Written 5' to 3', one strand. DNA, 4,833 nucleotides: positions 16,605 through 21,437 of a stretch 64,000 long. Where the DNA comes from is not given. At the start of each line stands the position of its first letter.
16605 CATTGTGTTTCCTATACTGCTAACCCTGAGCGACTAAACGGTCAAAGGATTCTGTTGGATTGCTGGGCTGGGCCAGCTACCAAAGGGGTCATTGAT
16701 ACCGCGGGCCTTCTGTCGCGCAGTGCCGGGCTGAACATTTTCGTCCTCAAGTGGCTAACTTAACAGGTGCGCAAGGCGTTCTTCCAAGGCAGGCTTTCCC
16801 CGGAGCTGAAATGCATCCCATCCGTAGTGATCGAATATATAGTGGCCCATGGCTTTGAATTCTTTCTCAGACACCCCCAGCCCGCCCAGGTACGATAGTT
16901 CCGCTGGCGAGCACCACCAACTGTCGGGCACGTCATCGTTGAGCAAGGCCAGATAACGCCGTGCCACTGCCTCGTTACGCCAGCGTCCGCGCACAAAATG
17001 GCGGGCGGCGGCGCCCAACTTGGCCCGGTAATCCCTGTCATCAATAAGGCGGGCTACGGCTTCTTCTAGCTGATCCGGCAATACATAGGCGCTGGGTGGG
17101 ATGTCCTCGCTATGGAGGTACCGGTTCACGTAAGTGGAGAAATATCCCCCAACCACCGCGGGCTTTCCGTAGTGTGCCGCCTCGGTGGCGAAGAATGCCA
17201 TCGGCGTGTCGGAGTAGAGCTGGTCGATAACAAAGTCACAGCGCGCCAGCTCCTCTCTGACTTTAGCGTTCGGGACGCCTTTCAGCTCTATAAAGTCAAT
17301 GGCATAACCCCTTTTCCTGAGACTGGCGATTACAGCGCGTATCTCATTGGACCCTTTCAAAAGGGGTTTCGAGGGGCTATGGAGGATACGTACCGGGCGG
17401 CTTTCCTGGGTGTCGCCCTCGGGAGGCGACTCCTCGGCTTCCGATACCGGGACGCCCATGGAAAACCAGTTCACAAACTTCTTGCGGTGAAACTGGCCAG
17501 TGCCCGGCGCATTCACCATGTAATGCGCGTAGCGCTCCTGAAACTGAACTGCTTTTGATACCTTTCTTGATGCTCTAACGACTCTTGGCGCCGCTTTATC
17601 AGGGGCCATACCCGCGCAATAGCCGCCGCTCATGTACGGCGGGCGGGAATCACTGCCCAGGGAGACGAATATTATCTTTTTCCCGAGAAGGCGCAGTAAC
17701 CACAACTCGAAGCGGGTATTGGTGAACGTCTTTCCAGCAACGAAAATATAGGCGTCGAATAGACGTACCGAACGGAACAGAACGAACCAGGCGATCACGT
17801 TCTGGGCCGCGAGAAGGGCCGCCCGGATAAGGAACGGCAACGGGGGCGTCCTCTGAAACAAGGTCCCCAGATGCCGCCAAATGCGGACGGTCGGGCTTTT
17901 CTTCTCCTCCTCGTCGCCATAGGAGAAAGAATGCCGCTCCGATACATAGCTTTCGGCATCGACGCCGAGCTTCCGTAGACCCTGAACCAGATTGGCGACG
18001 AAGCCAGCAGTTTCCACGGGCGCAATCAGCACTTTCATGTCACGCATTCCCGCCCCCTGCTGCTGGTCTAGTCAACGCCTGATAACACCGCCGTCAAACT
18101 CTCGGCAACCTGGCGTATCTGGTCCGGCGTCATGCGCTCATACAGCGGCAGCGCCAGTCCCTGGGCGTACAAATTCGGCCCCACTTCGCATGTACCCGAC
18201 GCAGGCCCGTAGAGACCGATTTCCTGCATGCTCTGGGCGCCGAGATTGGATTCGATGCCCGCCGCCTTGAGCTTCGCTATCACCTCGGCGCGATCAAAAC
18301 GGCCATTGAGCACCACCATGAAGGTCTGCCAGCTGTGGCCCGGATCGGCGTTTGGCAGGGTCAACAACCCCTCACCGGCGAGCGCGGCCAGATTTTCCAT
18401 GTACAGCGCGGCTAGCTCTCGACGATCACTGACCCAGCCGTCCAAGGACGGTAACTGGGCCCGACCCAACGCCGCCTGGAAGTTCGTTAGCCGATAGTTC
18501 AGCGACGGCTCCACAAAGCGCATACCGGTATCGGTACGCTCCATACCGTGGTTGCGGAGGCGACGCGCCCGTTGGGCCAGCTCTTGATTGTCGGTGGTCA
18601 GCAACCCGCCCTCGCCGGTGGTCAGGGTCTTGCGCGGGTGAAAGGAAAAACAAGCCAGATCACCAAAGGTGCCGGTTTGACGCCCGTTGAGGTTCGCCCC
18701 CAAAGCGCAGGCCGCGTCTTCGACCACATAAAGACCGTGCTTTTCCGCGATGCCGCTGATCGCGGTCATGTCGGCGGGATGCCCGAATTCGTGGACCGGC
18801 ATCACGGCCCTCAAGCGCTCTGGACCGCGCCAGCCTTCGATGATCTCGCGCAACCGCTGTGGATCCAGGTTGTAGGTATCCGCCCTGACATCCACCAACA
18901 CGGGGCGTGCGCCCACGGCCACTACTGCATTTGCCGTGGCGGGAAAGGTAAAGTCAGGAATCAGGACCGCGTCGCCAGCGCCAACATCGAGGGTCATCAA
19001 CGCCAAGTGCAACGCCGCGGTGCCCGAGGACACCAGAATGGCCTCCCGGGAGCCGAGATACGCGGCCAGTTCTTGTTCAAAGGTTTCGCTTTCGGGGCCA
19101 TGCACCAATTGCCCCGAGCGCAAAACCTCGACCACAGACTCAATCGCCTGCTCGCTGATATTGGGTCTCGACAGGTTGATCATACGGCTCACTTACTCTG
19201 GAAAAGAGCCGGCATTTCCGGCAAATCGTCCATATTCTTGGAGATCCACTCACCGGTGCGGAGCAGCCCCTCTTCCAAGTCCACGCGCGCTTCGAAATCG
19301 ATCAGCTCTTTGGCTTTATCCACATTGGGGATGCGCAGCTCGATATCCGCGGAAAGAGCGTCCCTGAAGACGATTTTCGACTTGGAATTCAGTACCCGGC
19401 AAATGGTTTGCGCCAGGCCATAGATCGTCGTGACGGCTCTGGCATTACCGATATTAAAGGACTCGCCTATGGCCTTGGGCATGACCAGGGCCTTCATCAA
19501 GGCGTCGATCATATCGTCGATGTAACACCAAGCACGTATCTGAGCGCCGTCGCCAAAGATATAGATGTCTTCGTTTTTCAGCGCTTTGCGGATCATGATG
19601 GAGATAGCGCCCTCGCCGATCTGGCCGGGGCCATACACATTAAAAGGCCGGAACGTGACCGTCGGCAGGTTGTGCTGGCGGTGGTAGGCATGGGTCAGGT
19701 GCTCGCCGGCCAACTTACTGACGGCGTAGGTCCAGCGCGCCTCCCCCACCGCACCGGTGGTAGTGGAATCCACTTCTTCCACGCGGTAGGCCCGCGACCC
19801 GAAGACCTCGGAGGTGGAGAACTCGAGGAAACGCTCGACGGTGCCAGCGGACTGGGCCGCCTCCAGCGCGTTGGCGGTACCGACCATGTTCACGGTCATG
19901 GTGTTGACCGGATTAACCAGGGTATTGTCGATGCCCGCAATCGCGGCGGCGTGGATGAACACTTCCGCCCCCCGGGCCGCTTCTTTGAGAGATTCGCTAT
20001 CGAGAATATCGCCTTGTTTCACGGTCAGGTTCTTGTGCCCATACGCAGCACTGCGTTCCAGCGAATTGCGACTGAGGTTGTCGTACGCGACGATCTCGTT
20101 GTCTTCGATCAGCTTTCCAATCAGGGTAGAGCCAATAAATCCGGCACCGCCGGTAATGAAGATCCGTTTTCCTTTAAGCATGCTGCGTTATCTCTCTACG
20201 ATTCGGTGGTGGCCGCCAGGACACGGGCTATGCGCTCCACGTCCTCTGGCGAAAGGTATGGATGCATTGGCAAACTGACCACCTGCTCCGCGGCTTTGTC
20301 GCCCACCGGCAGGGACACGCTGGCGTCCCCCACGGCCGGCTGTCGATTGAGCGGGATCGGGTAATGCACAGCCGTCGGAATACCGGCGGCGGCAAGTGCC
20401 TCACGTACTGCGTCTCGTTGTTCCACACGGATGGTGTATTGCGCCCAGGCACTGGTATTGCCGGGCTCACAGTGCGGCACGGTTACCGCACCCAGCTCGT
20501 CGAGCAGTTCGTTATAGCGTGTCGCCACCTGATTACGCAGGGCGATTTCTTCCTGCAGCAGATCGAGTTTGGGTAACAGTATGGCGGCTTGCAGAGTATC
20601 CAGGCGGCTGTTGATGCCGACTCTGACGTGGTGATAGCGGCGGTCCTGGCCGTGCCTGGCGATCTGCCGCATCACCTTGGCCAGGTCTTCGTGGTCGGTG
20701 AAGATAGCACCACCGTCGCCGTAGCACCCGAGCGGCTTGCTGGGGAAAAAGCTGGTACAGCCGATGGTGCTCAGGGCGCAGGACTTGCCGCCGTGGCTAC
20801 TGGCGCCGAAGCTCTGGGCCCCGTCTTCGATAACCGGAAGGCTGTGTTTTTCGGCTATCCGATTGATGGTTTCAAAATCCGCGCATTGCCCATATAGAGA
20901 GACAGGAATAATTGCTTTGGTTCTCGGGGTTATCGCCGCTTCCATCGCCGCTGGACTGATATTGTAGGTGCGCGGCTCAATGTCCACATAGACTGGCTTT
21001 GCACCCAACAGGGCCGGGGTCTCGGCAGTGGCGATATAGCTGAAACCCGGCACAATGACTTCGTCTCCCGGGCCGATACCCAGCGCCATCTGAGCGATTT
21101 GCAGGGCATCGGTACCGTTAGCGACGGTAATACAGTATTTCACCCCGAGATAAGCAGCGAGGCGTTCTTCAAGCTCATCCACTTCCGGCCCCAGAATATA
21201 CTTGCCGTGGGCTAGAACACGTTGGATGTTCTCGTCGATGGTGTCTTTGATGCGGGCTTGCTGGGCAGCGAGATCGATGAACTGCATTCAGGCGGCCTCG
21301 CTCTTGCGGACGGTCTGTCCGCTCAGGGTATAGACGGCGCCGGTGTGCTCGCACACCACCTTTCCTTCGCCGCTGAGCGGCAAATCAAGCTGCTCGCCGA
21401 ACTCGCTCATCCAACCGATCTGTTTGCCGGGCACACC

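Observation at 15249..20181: Perfect ~1.06-kb direct repeat duplicates an ArnA-like SDR gene plus the first ~80 nt of a DegT aminotransferase gene inside the polysaccharide locus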

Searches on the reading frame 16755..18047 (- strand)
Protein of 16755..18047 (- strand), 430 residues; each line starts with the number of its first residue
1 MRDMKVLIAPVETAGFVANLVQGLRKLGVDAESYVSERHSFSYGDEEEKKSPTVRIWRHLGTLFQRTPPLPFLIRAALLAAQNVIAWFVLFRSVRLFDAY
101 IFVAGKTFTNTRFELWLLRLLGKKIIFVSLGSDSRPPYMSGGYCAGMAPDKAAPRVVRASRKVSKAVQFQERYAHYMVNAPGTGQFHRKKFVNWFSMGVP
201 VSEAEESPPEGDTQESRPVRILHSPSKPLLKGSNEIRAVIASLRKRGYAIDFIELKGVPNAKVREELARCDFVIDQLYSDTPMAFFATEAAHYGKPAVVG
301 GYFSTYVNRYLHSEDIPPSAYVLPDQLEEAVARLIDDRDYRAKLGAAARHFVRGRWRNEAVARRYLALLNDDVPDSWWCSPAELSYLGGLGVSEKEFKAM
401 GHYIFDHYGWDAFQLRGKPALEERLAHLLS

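Call 6: search_protein_families(library=pfam, proteins=[window:16755-18047:-])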
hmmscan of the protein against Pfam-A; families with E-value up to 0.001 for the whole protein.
window:16755-18047:- (430 aa): 0 families

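Call 12: search_protein_families(library=ncbifam, proteins=[window:16755-18047:-], max_evalue=0.01)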
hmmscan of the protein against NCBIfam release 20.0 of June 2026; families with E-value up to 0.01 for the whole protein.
window:16755-18047:- (430 aa): 1 family
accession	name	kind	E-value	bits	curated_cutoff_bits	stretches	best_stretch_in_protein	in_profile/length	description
NF038229.1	Glyco4_Geo_Pelo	equivalog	0.0015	17.6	400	1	255-370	223-334/338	GPMC system family 4 glycosyltransferase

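Call 15: find_encoding_contigs(protein=window:16755-18047:-, flank=10000, max_places=10)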
Protein window:16755-18047:- (430 aa): 1 contig read that carries it; 1 place shown.
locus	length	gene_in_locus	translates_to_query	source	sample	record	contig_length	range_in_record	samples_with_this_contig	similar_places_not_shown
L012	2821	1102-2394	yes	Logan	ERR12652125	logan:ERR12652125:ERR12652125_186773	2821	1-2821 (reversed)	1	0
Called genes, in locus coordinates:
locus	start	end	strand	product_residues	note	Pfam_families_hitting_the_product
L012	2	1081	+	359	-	?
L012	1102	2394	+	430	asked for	-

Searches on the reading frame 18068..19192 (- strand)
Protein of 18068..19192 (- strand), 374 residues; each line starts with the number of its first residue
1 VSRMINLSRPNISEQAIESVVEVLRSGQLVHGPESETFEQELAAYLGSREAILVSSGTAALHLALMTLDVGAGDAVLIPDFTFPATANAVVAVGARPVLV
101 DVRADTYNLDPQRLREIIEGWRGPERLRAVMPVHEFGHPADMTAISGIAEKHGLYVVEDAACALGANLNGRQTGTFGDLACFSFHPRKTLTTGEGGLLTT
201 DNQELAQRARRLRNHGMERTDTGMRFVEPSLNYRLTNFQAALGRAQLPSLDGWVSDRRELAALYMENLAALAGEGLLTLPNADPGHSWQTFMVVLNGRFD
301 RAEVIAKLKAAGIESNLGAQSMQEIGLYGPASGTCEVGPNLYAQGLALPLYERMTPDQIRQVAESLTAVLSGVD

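Call 6: search_protein_families(library=pfam, proteins=[window:18068-19192:-])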
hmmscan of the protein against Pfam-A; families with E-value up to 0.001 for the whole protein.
window:18068-19192:- (374 aa): 4 families
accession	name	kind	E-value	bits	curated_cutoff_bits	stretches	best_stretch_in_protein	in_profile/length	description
PF01041.23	DegT_DnrJ_EryC1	-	4.2e-111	372.1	19.8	1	11-366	2-359/360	DegT/DnrJ/EryC1/StrS aminotransferase family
PF00155.27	Aminotran_1_2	-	1.7e-09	37.8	19.7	1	35-119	44-138/361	Aminotransferase class I and II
PF01212.27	Beta_elim_lyase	-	8.3e-07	29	27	1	33-224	32-235/288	Beta-eliminating lyase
PF01053.26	Cys_Met_Meta_PP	-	1.7e-05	24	27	1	33-167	52-181/381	Cys/Met metabolism PLP-dependent enzyme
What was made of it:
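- Checked: Copy B is followed by an intact DegT aminotransferase gene (18068-19192; Pfam E 4e-111, call 6).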

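Call 12: search_protein_families(library=ncbifam, proteins=[window:18068-19192:-], max_evalue=0.01)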
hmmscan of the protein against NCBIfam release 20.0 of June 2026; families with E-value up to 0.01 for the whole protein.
window:18068-19192:- (374 aa): 31 families (the best 25 are shown)
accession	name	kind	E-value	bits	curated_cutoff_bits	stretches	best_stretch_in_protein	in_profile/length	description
TIGR03588.1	PseC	equivalog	3.3e-91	306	423.5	1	4-370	1-380/380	UDP-4-amino-4,6-dideoxy-N-acetyl-beta-L-altrosamine transaminase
TIGR04181.1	NHT_00031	hypoth_equivalog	2.1e-79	267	420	1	5-349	1-357/359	LegC family aminotransferase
NF008658.2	PRK11658.1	equivalog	3.2e-72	243.3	631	1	1-370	1-377/379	UDP-4-amino-4-deoxy-L-arabinose aminotransferase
NF008687.0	PRK11706.1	equivalog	3.2e-65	220.3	375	1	4-369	1-373/375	dTDP-4-amino-4,6-dideoxygalactose transaminase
TIGR02379.1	ECA_wecE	subfamily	2.8e-54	184.3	434.85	1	4-368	1-373/376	dTDP-4-amino-4,6-dideoxy-D-glucose transaminase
NF011936.0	PRK15407.1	equivalog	1.1e-51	175.9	423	2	5-217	37-252/440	lipopolysaccharide biosynthesis protein RfbH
TIGR04427.1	PLP_DesI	equivalog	5.5e-47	160.7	650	1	31-366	50-379/390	dTDP-4-dehydro-6-deoxyglucose aminotransferase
NF005588.0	PRK07309.1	equivalog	1.5e-06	27.4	576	1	49-159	91-205/391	pyridoxal phosphate-dependent aminotransferase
NF005601.0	PRK07337.1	equivalog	7.2e-06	25.3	496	1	46-114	93-161/394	pyridoxal phosphate-dependent aminotransferase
NF004770.0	PRK06108.1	subfamily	1e-05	24.6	422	1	48-119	96-168/396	pyridoxal phosphate-dependent aminotransferase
NF041364.1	GntC_guanitoxin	equivalog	1.8e-05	23.8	415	1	48-159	59-173/356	guanitoxin biosynthesis PLP-dependent (S)-gamma-hydroxy-L-arginine cyclodehydratase GntC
NF052290.2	MocR_like_YczR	exception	5.5e-05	22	487.4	1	50-119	164-232/458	MocR-like transcription factor YczR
NF005456.0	PRK07050.1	equivalog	7.7e-05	21.5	500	1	29-87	61-118/394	cystathionine beta-lyase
TIGR01326.1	OAH_OAS_sulfhy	subfamily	0.00014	20.7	495.1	1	32-163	56-182/418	O-acetylhomoserine aminocarboxypropyltransferase/cysteine synthase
NF006004.0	PRK08134.1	equivalog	0.00016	20.5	636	1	31-80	62-110/433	O-acetylhomoserine aminocarboxypropyltransferase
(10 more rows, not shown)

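Call 34: search_solved_structures(query=window:18068-19192:-, max_evalue=1e-30)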
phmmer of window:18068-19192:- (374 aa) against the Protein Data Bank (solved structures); distinct sequences matched with E-value up to 1e-30: 48.
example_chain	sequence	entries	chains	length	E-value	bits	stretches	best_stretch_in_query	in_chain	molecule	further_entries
8vr3_A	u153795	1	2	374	2.5e-131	440.9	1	3-370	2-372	DegT/DnrJ/EryC1/StrS aminotransferase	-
8vr5_A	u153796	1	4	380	4.9e-131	440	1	4-370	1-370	DegT/DnrJ/EryC1/StrS aminotransferase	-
9bgp_A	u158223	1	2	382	4.1e-128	430.4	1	4-371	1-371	aminotransferase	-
9bgr_A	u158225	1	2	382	2.9e-127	427.6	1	4-371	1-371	aminotransferase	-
3bn1_A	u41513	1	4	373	2e-58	201.2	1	37-370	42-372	Perosamine synthetase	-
3dr7_A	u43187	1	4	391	2.3e-58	200.9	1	37-370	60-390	Putative perosamine synthetase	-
7b0d_A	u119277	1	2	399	8.9e-58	199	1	11-278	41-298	Glutamine--scyllo-inositol transaminase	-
3dr4_A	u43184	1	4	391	1.6e-57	198.2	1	37-370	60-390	Putative perosamine synthetase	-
2oga_A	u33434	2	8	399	3.7e-57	197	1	18-315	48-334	Transaminase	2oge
4lc3_A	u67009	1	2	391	4.6e-57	196.7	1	6-368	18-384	Putative UDP-4-amino-4-deoxy-l-arabinose--oxoglutarate aminotransferase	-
7b0m_AAA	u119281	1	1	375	7.8e-57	195.9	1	7-367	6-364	Sugar aminotransferase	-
8sng_A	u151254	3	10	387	2.4e-56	194.3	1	1-366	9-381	UDP-4-amino-4-deoxy-L-arabinose--oxoglutarate aminotransferase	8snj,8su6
1mdo_A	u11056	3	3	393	1.3e-54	188.6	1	1-359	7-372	ArnB aminotransferase | UDP-4-amino-4-deoxy-L-arabinose--oxoglutarate aminotransferase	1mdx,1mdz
4oca_A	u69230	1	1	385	8.8e-54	185.9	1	1-359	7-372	UDP-4-amino-4-deoxy-L-arabinose--oxoglutarate aminotransferase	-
3nyu_A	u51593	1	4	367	2.1e-48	168.2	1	12-367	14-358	Aminotransferase WbpE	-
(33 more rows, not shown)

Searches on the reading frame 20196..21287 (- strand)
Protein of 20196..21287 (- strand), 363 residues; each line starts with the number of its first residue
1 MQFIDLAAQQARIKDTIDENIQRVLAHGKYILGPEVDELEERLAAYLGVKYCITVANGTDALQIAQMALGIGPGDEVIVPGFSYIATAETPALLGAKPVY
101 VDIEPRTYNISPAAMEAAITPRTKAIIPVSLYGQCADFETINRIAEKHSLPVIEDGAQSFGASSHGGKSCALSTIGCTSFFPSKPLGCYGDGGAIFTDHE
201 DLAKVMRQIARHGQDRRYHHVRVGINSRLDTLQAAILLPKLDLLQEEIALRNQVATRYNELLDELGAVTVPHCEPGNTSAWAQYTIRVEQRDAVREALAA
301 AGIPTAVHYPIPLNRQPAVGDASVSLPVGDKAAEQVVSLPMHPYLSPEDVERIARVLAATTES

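Call 6: search_protein_families(library=pfam, proteins=[window:20196-21287:-])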
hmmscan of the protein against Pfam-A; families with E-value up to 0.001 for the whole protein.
window:20196-21287:- (363 aa): 5 families
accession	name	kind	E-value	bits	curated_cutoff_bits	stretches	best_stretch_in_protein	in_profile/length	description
PF01041.23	DegT_DnrJ_EryC1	-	2.9e-115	385.8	19.8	1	13-356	3-358/360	DegT/DnrJ/EryC1/StrS aminotransferase family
PF00155.27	Aminotran_1_2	-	1.6e-11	44.5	19.7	1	12-275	18-300/361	Aminotransferase class I and II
PF01212.27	Beta_elim_lyase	-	1.2e-09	38.4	27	1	30-219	28-233/288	Beta-eliminating lyase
PF01053.26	Cys_Met_Meta_PP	-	1.8e-06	27.2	27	1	34-156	52-174/381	Cys/Met metabolism PLP-dependent enzyme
PF00266.25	Aminotran_5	-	0.00024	20.7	21.5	1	35-162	44-182/371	Aminotransferase class-V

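Call 12: search_protein_families(library=ncbifam, proteins=[window:20196-21287:-], max_evalue=0.01)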
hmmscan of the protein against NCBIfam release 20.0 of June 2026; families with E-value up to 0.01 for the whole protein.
window:20196-21287:- (363 aa): 38 families (the best 25 are shown)
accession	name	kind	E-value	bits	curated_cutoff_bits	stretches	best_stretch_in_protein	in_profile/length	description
TIGR03588.1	PseC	equivalog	1.3e-65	221.8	423.5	1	19-359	15-378/380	UDP-4-amino-4,6-dideoxy-N-acetyl-beta-L-altrosamine transaminase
NF008658.2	PRK11658.1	equivalog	1e-56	192.3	631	1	19-360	18-376/379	UDP-4-amino-4-deoxy-L-arabinose aminotransferase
TIGR04427.1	PLP_DesI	equivalog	2.5e-56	191.5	650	1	33-358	51-380/390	dTDP-4-dehydro-6-deoxyglucose aminotransferase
TIGR04181.1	NHT_00031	hypoth_equivalog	5.2e-55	186.8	420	1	33-340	29-357/359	LegC family aminotransferase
NF008687.0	PRK11706.1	equivalog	8.8e-55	186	375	1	38-359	35-372/375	dTDP-4-amino-4,6-dideoxygalactose transaminase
TIGR02379.1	ECA_wecE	subfamily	1.8e-42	145.5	434.85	1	43-358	40-372/376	dTDP-4-amino-4,6-dideoxy-D-glucose transaminase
NF011936.0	PRK15407.1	equivalog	7.1e-39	133.7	423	2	15-215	51-253/440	lipopolysaccharide biosynthesis protein RfbH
NF005816.0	PRK07682.1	equivalog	6.8e-10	38.1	620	1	53-155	95-202/390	aminotransferase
NF041364.1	GntC_guanitoxin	equivalog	1.3e-09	37.4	415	1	56-157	66-175/356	guanitoxin biosynthesis PLP-dependent (S)-gamma-hydroxy-L-arginine cyclodehydratase GntC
NF004770.0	PRK06108.1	subfamily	1.4e-08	34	422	1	50-127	97-175/396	pyridoxal phosphate-dependent aminotransferase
NF005817.0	PRK07683.1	equivalog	6e-08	31.8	575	1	53-127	93-166/387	aminotransferase A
NF004621.0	PRK05957.1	equivalog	8.3e-08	31.4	498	1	50-157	89-201/389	pyridoxal phosphate-dependent aminotransferase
NF006488.0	PRK08912.1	equivalog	2.1e-07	30.2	498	1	56-127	94-164/387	aminotransferase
NF006569.0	PRK09082.1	subfamily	4.7e-07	29.2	420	1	49-127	90-168/386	methionine aminotransferase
NF002878.0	PRK03321.1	subfamily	1.8e-06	27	374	1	36-127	59-150/352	histidinol-phosphate transaminase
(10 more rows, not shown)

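Call 53: search_solved_structures(query=window:20196-21287:-, max_evalue=1e-60)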
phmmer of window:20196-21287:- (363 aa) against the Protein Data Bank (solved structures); distinct sequences matched with E-value up to 1e-60: 15.
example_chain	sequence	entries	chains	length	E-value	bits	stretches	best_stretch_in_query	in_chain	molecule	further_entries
3nyu_A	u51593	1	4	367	2e-170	569.8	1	2-356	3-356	Aminotransferase WbpE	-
3nu7_A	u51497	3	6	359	2.2e-170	569.7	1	2-355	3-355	Aminotransferase WbpE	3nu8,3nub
3nys_A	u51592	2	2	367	1.5e-169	566.9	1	2-356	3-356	Aminotransferase WbpE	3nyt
8e75_A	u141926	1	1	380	2.6e-169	566.1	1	1-354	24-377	DegT/DnrJ/EryC1/StrS aminotransferase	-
8e77_A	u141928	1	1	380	2.6e-169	566.1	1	1-354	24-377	DegT/DnrJ/EryC1/StrS aminotransferase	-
4qgr_A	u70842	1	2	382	2.6e-107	362.3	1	1-357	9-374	DegT/DnrJ/EryC1/StrS aminotransferase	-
7b0d_A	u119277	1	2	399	1.6e-94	320.2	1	2-357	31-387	Glutamine--scyllo-inositol transaminase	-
2oga_A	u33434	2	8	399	8.1e-80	271.8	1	2-352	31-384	Transaminase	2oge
3frk_A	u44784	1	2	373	5.2e-74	252.8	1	19-354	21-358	QdtB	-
7n63_A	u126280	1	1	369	2.8e-72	247.1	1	2-358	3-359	Putative aminotransferase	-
3bn1_A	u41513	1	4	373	4e-64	220.2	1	33-356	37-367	Perosamine synthetase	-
3dr7_A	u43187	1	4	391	4.7e-64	220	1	33-356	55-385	Putative perosamine synthetase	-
3dr4_A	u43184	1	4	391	2e-63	217.9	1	33-356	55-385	Putative perosamine synthetase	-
5u1z_A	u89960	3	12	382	3.5e-62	213.8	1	9-357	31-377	Putative aminotransferase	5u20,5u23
5u21_A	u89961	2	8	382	2.4e-61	211.1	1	9-357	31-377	Putative aminotransferase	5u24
